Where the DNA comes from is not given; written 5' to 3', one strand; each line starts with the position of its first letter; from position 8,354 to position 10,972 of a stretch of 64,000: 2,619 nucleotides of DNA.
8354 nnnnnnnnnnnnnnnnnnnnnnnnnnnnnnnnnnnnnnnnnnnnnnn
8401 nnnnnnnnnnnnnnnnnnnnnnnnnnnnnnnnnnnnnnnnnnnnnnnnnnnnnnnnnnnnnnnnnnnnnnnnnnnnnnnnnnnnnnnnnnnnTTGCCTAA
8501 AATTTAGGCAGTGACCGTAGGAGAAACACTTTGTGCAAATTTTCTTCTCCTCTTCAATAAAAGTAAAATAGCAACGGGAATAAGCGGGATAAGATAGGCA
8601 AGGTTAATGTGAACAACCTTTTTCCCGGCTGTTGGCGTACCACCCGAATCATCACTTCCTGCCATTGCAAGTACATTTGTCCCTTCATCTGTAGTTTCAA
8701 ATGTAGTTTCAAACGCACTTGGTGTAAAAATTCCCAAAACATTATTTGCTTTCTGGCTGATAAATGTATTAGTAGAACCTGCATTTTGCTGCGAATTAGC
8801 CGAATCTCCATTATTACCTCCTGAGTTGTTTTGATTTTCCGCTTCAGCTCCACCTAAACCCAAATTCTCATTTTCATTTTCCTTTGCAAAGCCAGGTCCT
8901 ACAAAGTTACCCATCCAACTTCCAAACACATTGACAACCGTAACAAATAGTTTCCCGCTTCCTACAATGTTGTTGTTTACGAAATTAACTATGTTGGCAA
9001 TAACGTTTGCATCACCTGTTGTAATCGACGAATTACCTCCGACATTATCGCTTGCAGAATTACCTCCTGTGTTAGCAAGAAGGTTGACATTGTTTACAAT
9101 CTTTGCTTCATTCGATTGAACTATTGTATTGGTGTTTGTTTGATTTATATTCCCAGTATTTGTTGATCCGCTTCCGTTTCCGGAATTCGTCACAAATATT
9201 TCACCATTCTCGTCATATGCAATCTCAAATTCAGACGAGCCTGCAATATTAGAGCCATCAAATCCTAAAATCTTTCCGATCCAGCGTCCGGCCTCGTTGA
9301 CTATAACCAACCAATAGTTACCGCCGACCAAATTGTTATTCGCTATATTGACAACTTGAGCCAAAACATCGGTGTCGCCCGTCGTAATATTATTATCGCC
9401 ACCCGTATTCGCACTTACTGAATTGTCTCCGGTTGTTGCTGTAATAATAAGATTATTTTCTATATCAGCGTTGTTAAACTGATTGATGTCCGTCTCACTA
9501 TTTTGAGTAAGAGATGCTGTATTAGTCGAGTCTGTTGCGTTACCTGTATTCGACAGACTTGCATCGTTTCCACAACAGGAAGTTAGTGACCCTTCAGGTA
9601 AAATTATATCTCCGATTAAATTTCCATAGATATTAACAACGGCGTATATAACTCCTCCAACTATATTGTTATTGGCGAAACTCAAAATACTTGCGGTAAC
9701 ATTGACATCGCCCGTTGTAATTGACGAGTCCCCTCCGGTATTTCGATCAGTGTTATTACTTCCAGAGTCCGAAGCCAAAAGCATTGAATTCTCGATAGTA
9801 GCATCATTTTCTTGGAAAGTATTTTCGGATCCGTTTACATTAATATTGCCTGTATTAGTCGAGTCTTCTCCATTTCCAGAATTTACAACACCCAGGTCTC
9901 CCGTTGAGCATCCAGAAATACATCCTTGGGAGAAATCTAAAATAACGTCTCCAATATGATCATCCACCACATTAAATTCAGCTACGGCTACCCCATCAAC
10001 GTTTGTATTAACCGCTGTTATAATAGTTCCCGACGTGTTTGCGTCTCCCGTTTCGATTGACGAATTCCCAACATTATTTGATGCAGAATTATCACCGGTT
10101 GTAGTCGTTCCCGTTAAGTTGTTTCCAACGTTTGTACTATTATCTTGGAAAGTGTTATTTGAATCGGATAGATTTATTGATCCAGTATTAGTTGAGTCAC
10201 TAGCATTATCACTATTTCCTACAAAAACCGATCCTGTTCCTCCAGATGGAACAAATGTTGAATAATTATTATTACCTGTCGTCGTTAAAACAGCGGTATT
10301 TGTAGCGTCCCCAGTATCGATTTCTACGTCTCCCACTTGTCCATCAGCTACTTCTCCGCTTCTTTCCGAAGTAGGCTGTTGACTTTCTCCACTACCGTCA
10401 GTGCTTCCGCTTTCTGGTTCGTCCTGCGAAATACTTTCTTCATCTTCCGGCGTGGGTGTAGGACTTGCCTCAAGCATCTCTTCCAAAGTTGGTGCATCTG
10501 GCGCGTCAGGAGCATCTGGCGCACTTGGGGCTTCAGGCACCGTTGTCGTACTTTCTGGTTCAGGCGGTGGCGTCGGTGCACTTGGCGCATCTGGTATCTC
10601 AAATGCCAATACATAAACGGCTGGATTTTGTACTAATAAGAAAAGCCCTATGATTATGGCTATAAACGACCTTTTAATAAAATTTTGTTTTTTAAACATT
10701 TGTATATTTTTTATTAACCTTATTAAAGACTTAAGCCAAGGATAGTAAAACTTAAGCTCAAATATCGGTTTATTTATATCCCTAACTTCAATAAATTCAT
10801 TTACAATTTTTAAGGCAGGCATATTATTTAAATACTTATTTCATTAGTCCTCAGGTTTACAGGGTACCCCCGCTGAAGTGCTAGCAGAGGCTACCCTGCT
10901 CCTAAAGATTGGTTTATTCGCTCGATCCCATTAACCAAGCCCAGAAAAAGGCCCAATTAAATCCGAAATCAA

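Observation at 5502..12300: Sortase-linked operon with three tandem paralogs of a repeat-rich surface-protein family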

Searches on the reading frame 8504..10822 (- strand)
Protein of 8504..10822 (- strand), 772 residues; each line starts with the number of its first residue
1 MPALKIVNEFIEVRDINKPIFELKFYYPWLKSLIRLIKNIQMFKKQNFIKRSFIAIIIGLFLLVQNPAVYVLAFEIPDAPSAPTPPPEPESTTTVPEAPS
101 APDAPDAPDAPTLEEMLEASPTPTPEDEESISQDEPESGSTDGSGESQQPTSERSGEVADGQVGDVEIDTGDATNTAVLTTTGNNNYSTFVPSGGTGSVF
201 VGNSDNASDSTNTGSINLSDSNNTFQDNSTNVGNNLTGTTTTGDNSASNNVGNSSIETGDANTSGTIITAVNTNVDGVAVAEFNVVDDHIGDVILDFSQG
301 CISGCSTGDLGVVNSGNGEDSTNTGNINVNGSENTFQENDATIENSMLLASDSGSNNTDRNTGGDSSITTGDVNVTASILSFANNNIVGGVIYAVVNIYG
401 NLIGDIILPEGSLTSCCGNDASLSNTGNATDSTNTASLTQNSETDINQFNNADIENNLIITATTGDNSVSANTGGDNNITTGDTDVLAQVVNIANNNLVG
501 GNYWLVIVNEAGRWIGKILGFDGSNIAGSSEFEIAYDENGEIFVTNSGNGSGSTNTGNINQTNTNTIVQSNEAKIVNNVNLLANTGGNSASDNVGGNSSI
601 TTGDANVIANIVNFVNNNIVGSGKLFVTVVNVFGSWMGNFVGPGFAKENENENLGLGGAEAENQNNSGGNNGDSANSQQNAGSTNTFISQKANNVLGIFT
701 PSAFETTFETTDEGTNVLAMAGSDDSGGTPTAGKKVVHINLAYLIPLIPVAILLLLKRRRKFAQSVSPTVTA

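Call 3: search_protein_families(library=pfam, proteins=[window:8504-10822:-], max_evalue=0.1)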
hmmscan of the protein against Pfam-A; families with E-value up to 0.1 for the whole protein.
window:8504-10822:- (772 aa): 0 families

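Call 4: search_protein_families(library=ncbifam, proteins=[window:8504-10822:-], max_evalue=0.1)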
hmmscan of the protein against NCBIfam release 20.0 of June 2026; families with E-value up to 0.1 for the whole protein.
window:8504-10822:- (772 aa): 1 family
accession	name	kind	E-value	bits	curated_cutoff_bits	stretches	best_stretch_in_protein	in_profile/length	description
NF041298.1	rSAM_mat_DynA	equivalog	0.034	13.1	450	1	525-577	248-300/356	dynobactin maturation radical SAM/SPASM protein DynA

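Call 5: search_solved_structures(query=window:8504-10822:-, max_evalue=1)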
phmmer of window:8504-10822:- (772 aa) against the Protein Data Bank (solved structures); distinct sequences matched with E-value up to 1: 0.

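Call 26: find_homologous_proteins(query=window:8504-10699:-)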
Query window:8504-10699:- (731 aa): 612 proteins with E <= 0.001 among 8000 candidates; the best 120 are listed.
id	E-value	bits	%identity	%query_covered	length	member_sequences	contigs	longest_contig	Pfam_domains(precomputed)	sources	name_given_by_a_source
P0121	0.0e+0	1528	100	100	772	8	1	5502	-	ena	-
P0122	3.1e-219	748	55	99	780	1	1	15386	-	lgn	-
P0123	4.4e-218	744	58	82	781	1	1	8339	-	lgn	-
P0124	7.3e-214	730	54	98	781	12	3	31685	-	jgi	-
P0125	9.3e-211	720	57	86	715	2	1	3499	-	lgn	-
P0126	1.7e-210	719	52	99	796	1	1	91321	-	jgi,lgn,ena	-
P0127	2.5e-209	715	53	96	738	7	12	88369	-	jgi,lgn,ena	-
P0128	2.5e-206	706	52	100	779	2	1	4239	-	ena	-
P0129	2.2e-204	699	55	81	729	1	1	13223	-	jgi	jgi:hypothetical protein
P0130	4.5e-200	685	54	83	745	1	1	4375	-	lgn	-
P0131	5.2e-200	685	54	86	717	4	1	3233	-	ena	-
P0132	9.0e-198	677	55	85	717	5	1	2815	-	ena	-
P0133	1.1e-196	674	50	100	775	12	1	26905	-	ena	-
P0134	1.4e-196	673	54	90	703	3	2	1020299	-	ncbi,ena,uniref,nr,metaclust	ncbi:hypothetical protein A3A79_00365 [Candidatus Gottesmanbacteria bacterium RIFCSPLOWO2_01_FULL_43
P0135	5.0e-194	665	50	98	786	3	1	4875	-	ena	-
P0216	1.7e-162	561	56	74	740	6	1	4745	PF22251.2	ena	-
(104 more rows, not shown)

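Call 31: find_related_loci(query=A3, collection=genome_contigs, flank=8000)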
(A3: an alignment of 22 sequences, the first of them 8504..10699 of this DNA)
Query A3 (731 aa) in genome_contigs; peptide patterns used: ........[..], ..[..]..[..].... (x = any residue, [..] = any of these).
265 stretches matched a pattern; 190 encode a relative of the query (tblastn E <= 1e-3); the best 80 are kept; 80 distinct loci.
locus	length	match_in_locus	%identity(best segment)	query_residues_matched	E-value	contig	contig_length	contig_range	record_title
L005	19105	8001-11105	54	9-719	0e+0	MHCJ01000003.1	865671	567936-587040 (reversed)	MAG: Candidatus Chisholmbacteria bacterium RIFCSPHIGHO2_01_FULL_52_32 rifcsphigho2_01_scaffold_32, whole genome shotgun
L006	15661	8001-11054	53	1-702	0e+0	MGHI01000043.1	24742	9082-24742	MAG: Candidatus Woesebacteria bacterium RIFCSPLOWO2_01_FULL_39_61 rifcsplowo2_01_scaffold_8412, whole genome shotgun seq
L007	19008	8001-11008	51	8-721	5e-180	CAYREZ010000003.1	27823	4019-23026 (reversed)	MAG TPA_asm: uncultured Gammaproteobacteria bacterium isolate SRP050083_co1_461 genome assembly, contig: NODE_607_length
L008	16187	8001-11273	49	3-719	9e-180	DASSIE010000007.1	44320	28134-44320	MAG TPA_asm: Patescibacteria group bacterium isolate SMAG_U1079 k141_397974, whole genome shotgun sequence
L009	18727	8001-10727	54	119-723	1e-176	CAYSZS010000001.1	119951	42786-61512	MAG TPA_asm: uncultured Gammaproteobacteria bacterium isolate SRP050083_co1_18 genome assembly, contig: NODE_18_length_1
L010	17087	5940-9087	57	30-619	5e-176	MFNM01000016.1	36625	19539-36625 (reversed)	MAG: Candidatus Levybacteria bacterium RIFCSPHIGHO2_01_FULL_37_33 rifcsphigho2_01_scaffold_23904, whole genome shotgun s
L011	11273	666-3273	51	8-715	1e-175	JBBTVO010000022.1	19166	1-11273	MAG: Patescibacteria group bacterium isolate H51-bin110_1 H51_bin110_1_000000000022, whole genome shotgun sequence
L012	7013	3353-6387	49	34-718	1e-174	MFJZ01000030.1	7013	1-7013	MAG: Candidatus Gottesmanbacteria bacterium RIFCSPLOWO2_01_FULL_49_10 rifcsplowo2_01_scaffold_30608, whole genome shotgu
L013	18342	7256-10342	50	4-721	5e-179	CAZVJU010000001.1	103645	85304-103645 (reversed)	MAG TPA_asm: uncultured Gammaproteobacteria bacterium isolate SRP050083_co3_9 genome assembly, contig: NODE_59_length_10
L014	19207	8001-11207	50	23-719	8e-171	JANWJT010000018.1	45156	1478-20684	MAG: Candidatus Microgenomates bacterium isolate CRAIB_MAG74 c_000000099751, whole genome shotgun sequence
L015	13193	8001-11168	53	36-640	2e-168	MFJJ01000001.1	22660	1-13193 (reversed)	MAG: Candidatus Gottesmanbacteria bacterium RIFCSPHIGHO2_01_FULL_46_14 rifcsphigho2_01_scaffold_10795, whole genome shot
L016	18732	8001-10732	54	109-719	2e-178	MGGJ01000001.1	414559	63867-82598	MAG: Candidatus Woesebacteria bacterium RIFCSPHIGHO2_01_FULL_39_32 rifcsphigho2_01_scaffold_107, whole genome shotgun se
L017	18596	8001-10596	47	4-726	2e-163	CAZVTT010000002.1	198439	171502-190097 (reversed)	MAG TPA_asm: uncultured Gammaproteobacteria bacterium isolate SRP292972_co1_32 genome assembly, contig: NODE_96_length_1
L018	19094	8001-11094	56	8-611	2e-161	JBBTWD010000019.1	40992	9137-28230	MAG: Patescibacteria group bacterium isolate H43-bin018_1 H43_bin018_1_000000000019, whole genome shotgun sequence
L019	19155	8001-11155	44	1-723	1e-160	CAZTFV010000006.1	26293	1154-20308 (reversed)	MAG TPA_asm: uncultured Gammaproteobacteria bacterium isolate SRP269290_co1_791 genome assembly, contig: NODE_2107_lengt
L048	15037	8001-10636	42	34-726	2e-140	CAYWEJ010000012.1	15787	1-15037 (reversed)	MAG TPA_asm: uncultured Gammaproteobacteria bacterium isolate SRP192515_co1_134 genome assembly, contig: NODE_3560_lengt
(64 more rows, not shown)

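Call 55: predict_structure(alignment_id=A5)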
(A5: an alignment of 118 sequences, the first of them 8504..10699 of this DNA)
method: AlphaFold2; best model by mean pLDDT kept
length: 731 residues; sequences in the alignment: 118
mean_pLDDT: 66.0   pTM: 0.55
mean pLDDT of the five models: 66.0, 65.6, 65.4, 62.7, 61.3
residues with pLDDT >= 90: 163; 70-90: 195; 50-70: 103; < 50: 270
segments of 3 or more residues with pLDDT < 50: 1-3, 31-37, 49-55, 77-80, 82-112, 146-183, 266-273, 275-277, 280-293, 378-401, 484-524, 612-695, 729-731
pLDDT, mean of each block of 10 residues (from residue 1): 64 85 61 49 55 51 65 58 44 40 40 76 95 83 55 34 40 33 61 89 96 95 87 72 87 85 56 46 41 61 93 97 97 92 80 87 88 56 41 41 63 92 96 96 89 79 76 56 41 28 31 40 59 92 97 97 93 82 83 88 76 41 38 41 35 36 34 35 38 55 84 88 58 44
secondary structure, 60 per line:
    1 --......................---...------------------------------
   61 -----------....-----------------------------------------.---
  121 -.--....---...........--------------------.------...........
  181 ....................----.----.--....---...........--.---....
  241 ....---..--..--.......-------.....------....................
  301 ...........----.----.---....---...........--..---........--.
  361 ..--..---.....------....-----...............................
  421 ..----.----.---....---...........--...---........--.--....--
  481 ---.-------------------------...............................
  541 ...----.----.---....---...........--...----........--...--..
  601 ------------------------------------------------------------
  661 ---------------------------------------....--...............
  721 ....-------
elements in order (helices of 4 or more, strands of 3 or more residues): H3-24 H72-75 E125-128 E132-142 E170-200 E213-216 E220-230 E237-244 H256-259 E260-262 E270-274 E281-311 E325-328 E332-342 E350-357 E360-362 H370-374 E381-384 E390-422 E436-439 E443-453 E456-458 E462-469 E475-478 E510-543 E557-560 E564-574 E577-579 E584-591 E594-596 H700-703 H706-724

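Call 67: search_protein_families(library=ncbifam, proteins=[L005:12356-12988:+, L010:10507-11109:+, L048:11278-11826:+], max_evalue=1)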
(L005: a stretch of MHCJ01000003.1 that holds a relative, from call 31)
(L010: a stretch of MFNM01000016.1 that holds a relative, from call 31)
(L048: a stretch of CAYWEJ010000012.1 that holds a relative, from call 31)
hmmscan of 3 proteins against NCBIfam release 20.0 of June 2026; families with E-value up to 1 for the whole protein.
L005:12356-12988:+ (210 aa): 7 families
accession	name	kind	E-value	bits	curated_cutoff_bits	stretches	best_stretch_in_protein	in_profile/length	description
NF033745.1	class_C_sortase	subfamily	4.7e-18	65.7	160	1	58-206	82-220/220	class C sortase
TIGR01076.1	sortase_fam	subfamily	2.6e-17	62.9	39.35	1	72-207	3-128/136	sortase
NF058671.1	sortase_SrtD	exception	5e-15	55.6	140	1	59-205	54-186/187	class D sortase, LPxTATN-specific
NF033746.1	class_D_sortase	subfamily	1.3e-14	54.2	165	1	66-207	7-134/135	class D sortase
NF033747.1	class_E_sortase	subfamily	7.2e-10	39.1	160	1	65-206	66-205/211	class E sortase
TIGR03784.1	marine_sortase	equivalog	7.8e-06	25.6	158.25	1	135-194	100-160/174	class GN sortase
NF033748.1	class_F_sortase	subfamily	1.4e-05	24.8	166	1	64-191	6-134/155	class F sortase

L010:10507-11109:+ (200 aa): 8 families
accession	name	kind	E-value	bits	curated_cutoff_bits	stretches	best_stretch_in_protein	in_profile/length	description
NF033745.1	class_C_sortase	subfamily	1.6e-17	64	160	1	64-198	95-219/220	class C sortase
TIGR01076.1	sortase_fam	subfamily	1.2e-16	60.7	39.35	1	64-198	2-126/136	sortase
NF033746.1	class_D_sortase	subfamily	2.2e-12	47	165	1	65-199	13-133/135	class D sortase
NF058671.1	sortase_SrtD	exception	7.1e-12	45.4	140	1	66-198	68-186/187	class D sortase, LPxTATN-specific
NF033747.1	class_E_sortase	subfamily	3.4e-09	36.8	160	1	84-198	88-204/211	class E sortase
NF033748.1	class_F_sortase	subfamily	6.2e-06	25.9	166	1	60-183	9-133/155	class F sortase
TIGR03784.1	marine_sortase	equivalog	2e-05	24.3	158.25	1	129-187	101-160/174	class GN sortase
NF053836.1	sortase_YLP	equivalog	0.025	14.5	125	1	173-200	165-194/195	putative sortase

L048:11278-11826:+ (182 aa): 8 families
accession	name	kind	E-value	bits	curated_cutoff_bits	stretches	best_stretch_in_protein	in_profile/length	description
NF033745.1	class_C_sortase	subfamily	7.5e-13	48.7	160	1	68-178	111-218/220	class C sortase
NF033746.1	class_D_sortase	subfamily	1.1e-10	41.4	165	1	43-179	10-132/135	class D sortase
TIGR01076.1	sortase_fam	subfamily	1.2e-10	41.3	39.35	1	68-179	18-126/136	sortase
NF058671.1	sortase_SrtD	exception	3.4e-09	36.6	140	1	45-167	66-171/187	class D sortase, LPxTATN-specific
NF033747.1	class_E_sortase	subfamily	3.3e-05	23.8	160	1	65-181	88-206/211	class E sortase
NF033748.1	class_F_sortase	subfamily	0.0087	15.7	166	1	84-147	54-115/155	class F sortase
TIGR03784.1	marine_sortase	equivalog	0.021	14.4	158.25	1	109-167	100-159/174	class GN sortase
NF004963.0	PRK06309.1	equivalog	0.16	11.6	245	1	107-158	65-115/232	DNA polymerase III subunit epsilon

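Call 72: search_protein_families(library=pfam, proteins=[P0216], max_evalue=0.01)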
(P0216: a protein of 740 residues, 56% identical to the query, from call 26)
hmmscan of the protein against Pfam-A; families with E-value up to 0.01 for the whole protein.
P0216 (740 aa): 1 family
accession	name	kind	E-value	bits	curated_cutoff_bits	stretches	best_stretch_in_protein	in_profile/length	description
PF22251.1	PFF1_TM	-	2.1e-05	24.6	32.3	1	580-721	102-250/300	Vacuolar membrane protease, transmembrane domain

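Call 98: fold_search(model_id=the predicted structure, library=pdb)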
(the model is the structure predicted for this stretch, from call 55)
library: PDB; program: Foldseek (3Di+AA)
matches with E <= 10: 2; with E <= 0.001: 0
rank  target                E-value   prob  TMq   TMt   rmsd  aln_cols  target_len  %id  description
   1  8c50_A                4.3e+00  0.00  0.04  0.07  35.4       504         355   10  Pontibacter korlensis curli subunit CsgA (released 2023-06-28)
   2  5jxx_B                6.7e+00  0.00  0.04  0.06  27.3       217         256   10  Crystal structure of UDP-N-acetylglucosamine O-acyltransferase (LpxA) from Moraxella catarrhalis RH4. (released 2017-06-14)
